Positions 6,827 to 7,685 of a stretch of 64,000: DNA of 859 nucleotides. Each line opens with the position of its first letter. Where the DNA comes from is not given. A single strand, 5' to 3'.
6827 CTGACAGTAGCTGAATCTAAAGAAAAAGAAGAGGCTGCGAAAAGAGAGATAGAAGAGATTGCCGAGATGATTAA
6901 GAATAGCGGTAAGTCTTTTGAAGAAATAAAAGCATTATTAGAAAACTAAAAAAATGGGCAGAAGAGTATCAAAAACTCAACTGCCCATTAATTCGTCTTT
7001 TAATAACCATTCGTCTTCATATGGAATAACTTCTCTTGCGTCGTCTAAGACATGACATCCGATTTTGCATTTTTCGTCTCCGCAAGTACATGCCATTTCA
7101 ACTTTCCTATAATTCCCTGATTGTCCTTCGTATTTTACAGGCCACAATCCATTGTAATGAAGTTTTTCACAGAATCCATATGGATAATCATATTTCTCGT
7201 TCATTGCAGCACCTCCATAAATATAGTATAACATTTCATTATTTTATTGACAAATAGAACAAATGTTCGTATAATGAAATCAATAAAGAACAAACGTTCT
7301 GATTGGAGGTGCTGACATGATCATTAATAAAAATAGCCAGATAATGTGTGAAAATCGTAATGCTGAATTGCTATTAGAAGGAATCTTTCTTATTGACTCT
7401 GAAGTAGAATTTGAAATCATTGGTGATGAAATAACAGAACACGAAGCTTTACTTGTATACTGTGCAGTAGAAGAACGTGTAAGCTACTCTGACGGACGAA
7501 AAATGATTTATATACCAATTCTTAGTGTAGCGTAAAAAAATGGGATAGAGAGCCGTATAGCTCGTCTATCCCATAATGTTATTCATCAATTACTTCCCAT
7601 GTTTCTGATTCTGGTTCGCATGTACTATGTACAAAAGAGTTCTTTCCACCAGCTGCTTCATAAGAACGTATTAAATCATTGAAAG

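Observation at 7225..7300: Recurrent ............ inverted-repeat motif links three consensus promoters and both att arms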

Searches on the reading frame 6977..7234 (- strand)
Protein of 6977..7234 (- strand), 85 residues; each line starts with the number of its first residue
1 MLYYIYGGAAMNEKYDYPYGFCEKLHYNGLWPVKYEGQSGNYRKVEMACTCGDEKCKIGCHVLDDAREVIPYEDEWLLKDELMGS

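Call 8: search_protein_families(library=pfam, proteins=[window:6977-7234:-], max_evalue=0.01)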
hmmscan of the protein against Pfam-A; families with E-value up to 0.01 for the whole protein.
window:6977-7234:- (85 aa): 0 families

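Call 9: search_protein_families(library=phrogs, proteins=[window:6977-7234:-], max_evalue=0.001)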
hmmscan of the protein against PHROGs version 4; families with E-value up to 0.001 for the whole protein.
window:6977-7234:- (85 aa): 0 families

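Call 40: search_protein_families(library=pfam, proteins=[window:6980-7204:-], max_evalue=1)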
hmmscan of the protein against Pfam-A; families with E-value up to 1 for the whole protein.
seq(75 aa): 0 families

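Call 65: search_dna_similar(query=window:6980-7204:-, collection=phages, mode=protein, max_evalue=0.01, max_rows=15)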
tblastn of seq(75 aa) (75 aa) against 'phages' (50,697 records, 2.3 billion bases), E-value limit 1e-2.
No match.

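Call 67: find_homologous_proteins(query=window:6980-7204:-, max_evalue=0.001)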
Query seq(75 aa) (75 aa): 9 proteins with E <= 0.001 among 9 candidates.
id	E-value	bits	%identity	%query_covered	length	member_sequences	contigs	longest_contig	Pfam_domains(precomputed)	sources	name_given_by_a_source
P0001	4.2e-38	147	81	100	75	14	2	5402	-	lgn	-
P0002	1.6e-37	145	83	100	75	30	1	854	-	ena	-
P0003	5.0e-37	144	81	100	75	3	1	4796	-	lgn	-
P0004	1.7e-33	132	75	100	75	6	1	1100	-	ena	-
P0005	2.7e-32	129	73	100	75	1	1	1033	-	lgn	-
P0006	4.0e-32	128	73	100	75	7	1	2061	-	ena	-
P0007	9.4e-32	127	76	100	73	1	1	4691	-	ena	-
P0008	1.6e-28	117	68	96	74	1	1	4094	-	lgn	-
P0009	7.6e-23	98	80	72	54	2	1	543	-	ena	-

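Call 68: find_encoding_contigs(protein=P0001, flank=3000, max_places=3)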
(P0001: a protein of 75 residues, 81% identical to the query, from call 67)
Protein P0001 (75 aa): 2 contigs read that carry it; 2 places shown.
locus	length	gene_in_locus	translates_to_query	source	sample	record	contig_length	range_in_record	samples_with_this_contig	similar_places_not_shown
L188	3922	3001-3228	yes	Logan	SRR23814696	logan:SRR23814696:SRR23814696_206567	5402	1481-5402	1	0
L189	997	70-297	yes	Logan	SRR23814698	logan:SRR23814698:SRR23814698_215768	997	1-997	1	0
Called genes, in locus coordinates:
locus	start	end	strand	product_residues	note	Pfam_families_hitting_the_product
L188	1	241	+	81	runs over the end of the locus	-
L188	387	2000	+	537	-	PF01183:Glyco_hydro_25, PF25309:ELLD (faint), PF01471:PG_binding_1 (faint)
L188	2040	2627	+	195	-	-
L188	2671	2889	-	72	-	-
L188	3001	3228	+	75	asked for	-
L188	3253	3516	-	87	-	-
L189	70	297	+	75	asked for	-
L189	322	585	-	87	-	-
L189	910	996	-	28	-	?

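Call 69: find_encoding_contigs(protein=P0003, flank=3000, max_places=3)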
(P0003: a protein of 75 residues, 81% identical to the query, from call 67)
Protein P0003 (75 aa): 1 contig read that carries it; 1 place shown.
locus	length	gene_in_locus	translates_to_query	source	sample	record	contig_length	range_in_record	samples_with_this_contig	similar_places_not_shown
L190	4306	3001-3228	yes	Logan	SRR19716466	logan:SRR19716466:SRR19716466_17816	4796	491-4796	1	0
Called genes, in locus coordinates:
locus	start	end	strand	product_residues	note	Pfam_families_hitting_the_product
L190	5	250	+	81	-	-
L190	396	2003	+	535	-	PF01183:Glyco_hydro_25, PF01471:PG_binding_1 (faint), PF05257:CHAP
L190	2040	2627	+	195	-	-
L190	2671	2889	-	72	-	-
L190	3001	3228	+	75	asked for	-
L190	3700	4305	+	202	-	?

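Call 70: find_encoding_contigs(protein=P0007, flank=3000, max_places=3)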
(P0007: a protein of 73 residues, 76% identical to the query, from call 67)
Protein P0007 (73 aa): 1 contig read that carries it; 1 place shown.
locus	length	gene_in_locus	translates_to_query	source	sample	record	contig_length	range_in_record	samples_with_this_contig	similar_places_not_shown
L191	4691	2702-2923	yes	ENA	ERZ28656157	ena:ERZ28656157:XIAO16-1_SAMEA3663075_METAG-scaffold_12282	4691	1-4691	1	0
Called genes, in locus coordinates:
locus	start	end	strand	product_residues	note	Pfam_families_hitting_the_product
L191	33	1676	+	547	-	PF01183:Glyco_hydro_25, PF01471:PG_binding_1 (faint), PF05257:CHAP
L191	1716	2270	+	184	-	-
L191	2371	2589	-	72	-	-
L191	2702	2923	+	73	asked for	-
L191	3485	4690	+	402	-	?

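Call 71: find_encoding_contigs(protein=P0008, flank=3000, max_places=3)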
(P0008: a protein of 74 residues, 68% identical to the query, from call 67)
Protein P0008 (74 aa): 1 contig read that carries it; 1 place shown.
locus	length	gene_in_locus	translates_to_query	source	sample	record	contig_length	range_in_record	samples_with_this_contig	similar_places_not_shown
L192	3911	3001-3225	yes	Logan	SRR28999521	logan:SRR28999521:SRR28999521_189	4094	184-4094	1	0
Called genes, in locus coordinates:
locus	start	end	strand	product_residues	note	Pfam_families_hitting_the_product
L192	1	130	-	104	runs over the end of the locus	?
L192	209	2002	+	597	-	PF01183:Glyco_hydro_25, PF05257:CHAP, PF01471:PG_binding_1, PF09374:PG_binding_3 (faint)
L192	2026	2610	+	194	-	-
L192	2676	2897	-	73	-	-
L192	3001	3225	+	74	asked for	-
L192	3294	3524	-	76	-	-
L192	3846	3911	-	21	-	?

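Call 111: predict_structure(alignment_id=A5)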
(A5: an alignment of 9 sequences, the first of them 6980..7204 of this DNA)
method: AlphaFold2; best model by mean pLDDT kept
length: 75 residues; sequences in the alignment: 9
mean_pLDDT: 52.8   pTM: 0.30
mean pLDDT of the five models: 52.8, 49.8, 49.4, 46.1, 42.8
residues with pLDDT >= 90: 0; 70-90: 0; 50-70: 56; < 50: 19
segments of 3 or more residues with pLDDT < 50: 1-5, 14-19, 40-42
pLDDT, mean of each block of 10 residues (from residue 1): 46 49 53 53 54 53 60 56
secondary structure, 60 per line:
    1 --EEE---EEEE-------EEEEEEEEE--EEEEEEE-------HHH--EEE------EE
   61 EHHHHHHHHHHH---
elements in order: E3-5 E9-12 E20-28 E31-37 E50-52 E59-61 H62-72
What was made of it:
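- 6977..7204 (-): 75-aa Cys-rich protein of unknown function, divergently transcribed and predicted to be SOS-induced. The structure model has low confidence, pLDDT 53 (call 111).
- Tried and rejected: The 75-aa model is unusable, pLDDT 53 (call 111).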

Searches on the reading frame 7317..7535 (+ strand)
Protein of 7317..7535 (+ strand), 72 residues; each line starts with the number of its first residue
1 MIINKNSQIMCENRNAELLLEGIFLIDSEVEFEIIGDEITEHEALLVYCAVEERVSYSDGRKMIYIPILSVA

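Call 8: search_protein_families(library=pfam, proteins=[window:7317-7535:+], max_evalue=0.01)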
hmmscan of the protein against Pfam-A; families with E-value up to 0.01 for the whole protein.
window:7317-7535:+ (72 aa): 0 families

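Call 9: search_protein_families(library=phrogs, proteins=[window:7317-7535:+], max_evalue=0.001)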
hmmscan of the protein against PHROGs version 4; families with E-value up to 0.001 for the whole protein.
window:7317-7535:+ (72 aa): 0 families

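Call 30: find_encoding_contigs(protein=window:7317-7535:+, flank=6000, max_places=10)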
Protein window:7317-7535:+ (72 aa): 2 contigs read that carry it; 2 places shown.
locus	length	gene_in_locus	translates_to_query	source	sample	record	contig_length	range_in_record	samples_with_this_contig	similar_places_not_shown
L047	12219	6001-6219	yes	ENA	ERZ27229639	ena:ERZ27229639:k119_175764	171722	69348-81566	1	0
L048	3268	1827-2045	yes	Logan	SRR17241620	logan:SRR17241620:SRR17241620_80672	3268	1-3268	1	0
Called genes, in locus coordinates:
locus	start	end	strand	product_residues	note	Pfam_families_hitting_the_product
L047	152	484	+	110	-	-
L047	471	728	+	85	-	-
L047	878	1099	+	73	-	-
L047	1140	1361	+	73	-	-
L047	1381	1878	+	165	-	-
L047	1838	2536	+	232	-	-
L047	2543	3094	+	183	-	PF00692:dUTPase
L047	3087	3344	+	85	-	-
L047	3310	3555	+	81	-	PF00381:PTS-HPr (weak)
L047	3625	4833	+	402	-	PF00589:Phage_integrase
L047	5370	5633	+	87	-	-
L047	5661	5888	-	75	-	-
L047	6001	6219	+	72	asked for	-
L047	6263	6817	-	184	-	-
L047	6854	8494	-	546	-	PF01183:Glyco_hydro_25, PF25309:ELLD (weak), PF01471:PG_binding_1 (weak)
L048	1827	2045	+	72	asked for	-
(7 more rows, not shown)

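Call 40: search_protein_families(library=pfam, proteins=[window:7317-7532:+], max_evalue=1)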
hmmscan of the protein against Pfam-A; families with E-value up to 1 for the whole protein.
seq(72 aa): 0 families

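Call 66: search_dna_similar(query=window:7317-7532:+, collection=phages, mode=protein, max_evalue=0.01, max_rows=15)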
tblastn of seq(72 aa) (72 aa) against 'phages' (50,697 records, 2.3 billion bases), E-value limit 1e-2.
No match.
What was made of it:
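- Tried and rejected: No hits in Pfam, PHROGs or GenBank phages (calls 8, 9, 40, 65, 66).
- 7317..7535 (+): 72-aa protein of unknown function, the predicted SOS-induced product. No match in Pfam or PHROGs (calls 8, 9, 40) and none in GenBank phages (call 66).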

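Call 90: find_homologous_proteins(query=window:7317-7532:+, max_evalue=0.001)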
Query seq(72 aa) (72 aa): 24 proteins with E <= 0.001 among 24 candidates.
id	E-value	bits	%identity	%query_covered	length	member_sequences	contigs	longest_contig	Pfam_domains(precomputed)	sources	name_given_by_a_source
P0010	2.7e-38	146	100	100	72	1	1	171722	-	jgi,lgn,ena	jgi:hypothetical protein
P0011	3.2e-37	143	97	100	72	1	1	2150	-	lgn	-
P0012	9.7e-35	135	93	100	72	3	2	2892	-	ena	-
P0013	1.4e-33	131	88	100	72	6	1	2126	-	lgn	-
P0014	1.9e-32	128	85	100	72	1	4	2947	-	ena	-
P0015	5.1e-32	126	85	100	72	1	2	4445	-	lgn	-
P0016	2.9e-31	124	81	100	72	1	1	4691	-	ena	-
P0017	2.3e-30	121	82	100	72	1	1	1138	-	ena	-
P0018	3.3e-30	120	76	100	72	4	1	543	-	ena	-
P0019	4.7e-30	120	78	100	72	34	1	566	-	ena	-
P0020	5.2e-30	120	82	100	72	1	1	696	-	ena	-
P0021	6.1e-30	120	79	99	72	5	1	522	-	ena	-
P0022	1.9e-29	118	78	100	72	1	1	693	-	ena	-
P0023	2.7e-29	118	76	100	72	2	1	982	-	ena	-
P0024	2.2e-28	115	98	82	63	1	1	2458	-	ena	-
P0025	3.6e-28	114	75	100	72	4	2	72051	-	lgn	-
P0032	4.5e-17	79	57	100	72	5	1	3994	-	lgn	-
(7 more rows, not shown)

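Call 91: find_encoding_contigs(protein=P0025, flank=10000, max_places=2)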
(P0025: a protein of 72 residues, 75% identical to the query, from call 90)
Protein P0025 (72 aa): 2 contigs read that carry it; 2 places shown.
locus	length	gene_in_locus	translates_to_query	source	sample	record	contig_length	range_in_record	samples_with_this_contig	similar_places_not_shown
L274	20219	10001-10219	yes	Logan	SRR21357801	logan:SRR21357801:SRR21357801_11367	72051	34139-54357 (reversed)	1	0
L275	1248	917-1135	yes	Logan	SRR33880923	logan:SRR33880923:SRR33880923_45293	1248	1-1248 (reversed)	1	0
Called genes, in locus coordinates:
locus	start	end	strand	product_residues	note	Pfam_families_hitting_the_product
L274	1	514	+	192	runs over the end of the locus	PF00625:Guanylate_kin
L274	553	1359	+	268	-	PF02867:Ribonuc_red_lgC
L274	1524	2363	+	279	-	-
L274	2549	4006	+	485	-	PF02867:Ribonuc_red_lgC, PF12637:TSCPD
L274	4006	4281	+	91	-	-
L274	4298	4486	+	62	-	-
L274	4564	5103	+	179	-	-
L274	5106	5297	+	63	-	-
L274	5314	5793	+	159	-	-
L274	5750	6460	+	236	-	-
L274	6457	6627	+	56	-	-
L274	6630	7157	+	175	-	PF00692:dUTPase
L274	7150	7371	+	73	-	-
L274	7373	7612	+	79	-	-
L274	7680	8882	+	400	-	PF00589:Phage_integrase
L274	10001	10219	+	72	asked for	-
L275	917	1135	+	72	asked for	-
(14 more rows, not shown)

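Call 92: find_encoding_contigs(protein=P0032, flank=4000, max_places=2)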
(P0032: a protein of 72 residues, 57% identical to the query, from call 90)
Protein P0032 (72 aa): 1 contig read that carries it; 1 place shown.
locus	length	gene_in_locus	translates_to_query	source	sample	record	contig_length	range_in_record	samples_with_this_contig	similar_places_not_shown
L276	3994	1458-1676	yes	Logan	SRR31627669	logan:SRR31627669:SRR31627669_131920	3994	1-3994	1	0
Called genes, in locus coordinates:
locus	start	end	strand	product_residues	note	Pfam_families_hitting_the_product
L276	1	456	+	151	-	?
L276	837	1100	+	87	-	-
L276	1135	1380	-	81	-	-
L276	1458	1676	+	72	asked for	-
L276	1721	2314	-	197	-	-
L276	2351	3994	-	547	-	?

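Call 109: predict_structure(alignment_id=A4)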
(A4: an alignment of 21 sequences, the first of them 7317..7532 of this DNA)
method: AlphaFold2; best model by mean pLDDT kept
length: 72 residues; sequences in the alignment: 21
mean_pLDDT: 80.0   pTM: 0.67
mean pLDDT of the five models: 80.0, 79.9, 79.7, 67.6, 54.6
residues with pLDDT >= 90: 35; 70-90: 20; 50-70: 4; < 50: 13
segments of 3 or more residues with pLDDT < 50: 60-72
pLDDT, mean of each block of 10 residues (from residue 1): 90 95 90 90 92 69 42 38
secondary structure, 60 per line:
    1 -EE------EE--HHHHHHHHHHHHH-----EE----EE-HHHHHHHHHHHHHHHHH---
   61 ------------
elements in order: H14-26 H41-57

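Call 112: fold_search(model_id=the predicted structure, library=pdb)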
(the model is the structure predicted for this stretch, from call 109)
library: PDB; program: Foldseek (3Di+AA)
matches with E <= 10: 13; with E <= 0.001: 0
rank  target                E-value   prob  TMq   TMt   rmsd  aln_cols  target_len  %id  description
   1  1w4i_MODEL_1_A        2.2e+00  0.08  0.35  0.38   9.9        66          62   15  Peripheral-subunit binding domains from mesophilic, thermophilic, and hyperthermophilic bacteria fold by ultra (released 2005-07-20)
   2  2jz3_MODEL_1_C        5.0e+00  0.04  0.33  0.26  10.8        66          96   18  SOCS box elonginBC ternary complex (released 2008-09-23)
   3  6wm8_A                5.4e+00  0.06  0.34  0.09   9.1        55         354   13  Proliferation-Associated protein 2G4 (PA2G4) (released 2021-04-28)
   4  2fh0_MODEL_1_A        6.2e+00  0.04  0.37  0.34   9.1        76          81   12  NMR Ensemble of The Yeast Saccharomyces cerevisiae protein Ymr074cp core region (released 2007-01-02)
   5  6vjy_A                6.2e+00  0.04  0.27  0.04  10.5        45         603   11  Cryo-EM structure of Hrd1/Hrd3 monomer (released 2020-04-29)
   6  9kgt_D                6.6e+00  0.02  0.24  0.03  10.5        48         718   21  Crystal structure of topoisomerase IV from Klebsiella pneumoniae in complex with DNA and BWC0977, a dual-targeting bro (released 2025-11-12)
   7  7pfo_A                7.5e+00  0.03  0.29  0.07   5.6        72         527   14  Core human replisome (released 2021-11-10)
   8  4ipa_A                8.6e+00  0.04  0.34  0.09  10.7        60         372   12  Structure of a thermophilic Arx1 (released 2013-01-30)
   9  6g4q_B                8.6e+00  0.02  0.27  0.07   8.3        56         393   18  Structure of human ADP-forming succinyl-CoA ligase complex SUCLG1-SUCLA2 (released 2018-04-11)
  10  6hxq_B                8.6e+00  0.02  0.25  0.07   8.5        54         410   15  Structure of citryl-CoA synthetase from Hydrogenobacter thermophilus (released 2019-04-10)
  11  5n8y_G                9.9e+00  0.02  0.23  0.18   7.8        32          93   16  KaiCBA circadian clock backbone model based on a Cryo-EM density (released 2017-03-29)
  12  2m0a_MODEL_1_A        9.9e+00  0.02  0.31  0.23   8.3        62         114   19  Solution structure of MHV nsp3a (released 2013-01-23)
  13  8rzf                  9.9e+00  0.02  0.31  0.08   7.8        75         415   12  RNase W from Sulfolobus acidocaldarius (released 2024-11-06)
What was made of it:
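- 7317..7535 (+): The AlphaFold model has pLDDT 80 and no PDB fold match (calls 109, 112).
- Tried and rejected: The 72-aa model (pLDDT 80) has no PDB fold match (calls 109, 112).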
